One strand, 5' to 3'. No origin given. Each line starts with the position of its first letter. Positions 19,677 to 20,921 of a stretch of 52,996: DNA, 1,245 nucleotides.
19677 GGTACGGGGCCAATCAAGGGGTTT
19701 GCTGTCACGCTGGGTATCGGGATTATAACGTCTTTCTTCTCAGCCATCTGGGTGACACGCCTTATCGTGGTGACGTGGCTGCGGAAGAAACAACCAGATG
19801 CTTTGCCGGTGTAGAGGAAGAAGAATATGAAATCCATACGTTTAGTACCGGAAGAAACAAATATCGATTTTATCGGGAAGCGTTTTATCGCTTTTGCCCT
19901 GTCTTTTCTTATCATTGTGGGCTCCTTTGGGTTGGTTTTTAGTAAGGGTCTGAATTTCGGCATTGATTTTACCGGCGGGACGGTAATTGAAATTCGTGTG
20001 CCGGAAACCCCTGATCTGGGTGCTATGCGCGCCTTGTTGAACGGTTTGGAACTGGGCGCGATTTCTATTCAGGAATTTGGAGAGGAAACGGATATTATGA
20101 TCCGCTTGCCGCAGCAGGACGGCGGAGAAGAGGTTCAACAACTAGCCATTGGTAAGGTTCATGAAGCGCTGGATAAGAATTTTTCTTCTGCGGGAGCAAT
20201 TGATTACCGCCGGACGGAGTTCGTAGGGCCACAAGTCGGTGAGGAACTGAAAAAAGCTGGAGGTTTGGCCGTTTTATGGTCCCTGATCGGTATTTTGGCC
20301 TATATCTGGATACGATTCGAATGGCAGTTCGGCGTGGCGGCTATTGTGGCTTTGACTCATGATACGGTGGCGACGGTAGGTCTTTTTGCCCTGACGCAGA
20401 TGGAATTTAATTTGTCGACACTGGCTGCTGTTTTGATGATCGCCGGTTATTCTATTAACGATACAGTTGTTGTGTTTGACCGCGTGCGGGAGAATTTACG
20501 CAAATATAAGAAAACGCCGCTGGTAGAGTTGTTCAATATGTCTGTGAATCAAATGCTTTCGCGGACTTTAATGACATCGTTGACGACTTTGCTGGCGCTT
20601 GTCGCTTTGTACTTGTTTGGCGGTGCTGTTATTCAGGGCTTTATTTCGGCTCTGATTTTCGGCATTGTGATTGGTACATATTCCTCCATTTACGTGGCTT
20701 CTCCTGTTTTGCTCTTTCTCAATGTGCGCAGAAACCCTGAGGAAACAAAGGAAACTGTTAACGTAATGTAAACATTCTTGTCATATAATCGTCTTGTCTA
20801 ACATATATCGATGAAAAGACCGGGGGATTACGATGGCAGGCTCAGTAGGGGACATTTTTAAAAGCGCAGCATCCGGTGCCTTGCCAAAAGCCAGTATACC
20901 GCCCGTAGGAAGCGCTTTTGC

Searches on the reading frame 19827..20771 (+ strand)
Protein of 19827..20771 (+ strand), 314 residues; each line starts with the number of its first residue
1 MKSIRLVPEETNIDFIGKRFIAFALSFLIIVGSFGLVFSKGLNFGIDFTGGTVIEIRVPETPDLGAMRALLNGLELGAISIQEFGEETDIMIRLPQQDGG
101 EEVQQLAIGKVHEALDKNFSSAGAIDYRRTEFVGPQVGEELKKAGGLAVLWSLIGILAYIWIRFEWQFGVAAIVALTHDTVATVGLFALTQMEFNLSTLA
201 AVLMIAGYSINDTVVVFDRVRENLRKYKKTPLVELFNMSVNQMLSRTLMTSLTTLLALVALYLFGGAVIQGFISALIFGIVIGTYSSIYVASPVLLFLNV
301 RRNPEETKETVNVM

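Call 14: search_protein_families(library=pfam, proteins=[window:19827-20771:+], max_evalue=0.00001)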
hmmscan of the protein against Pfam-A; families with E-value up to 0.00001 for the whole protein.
window:19827-20771:+ (314 aa): 2 families
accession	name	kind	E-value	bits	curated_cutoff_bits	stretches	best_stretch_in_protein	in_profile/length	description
PF02355.23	SecD_SecF_C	-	2.6e-69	232.9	20.5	1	122-299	10-187/189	Protein export membrane protein SecD/SecF, C-terminal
PF07549.19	Sec_GG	-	2.4e-09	36.8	20.3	1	36-58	2-24/28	SecD/SecF GG Motif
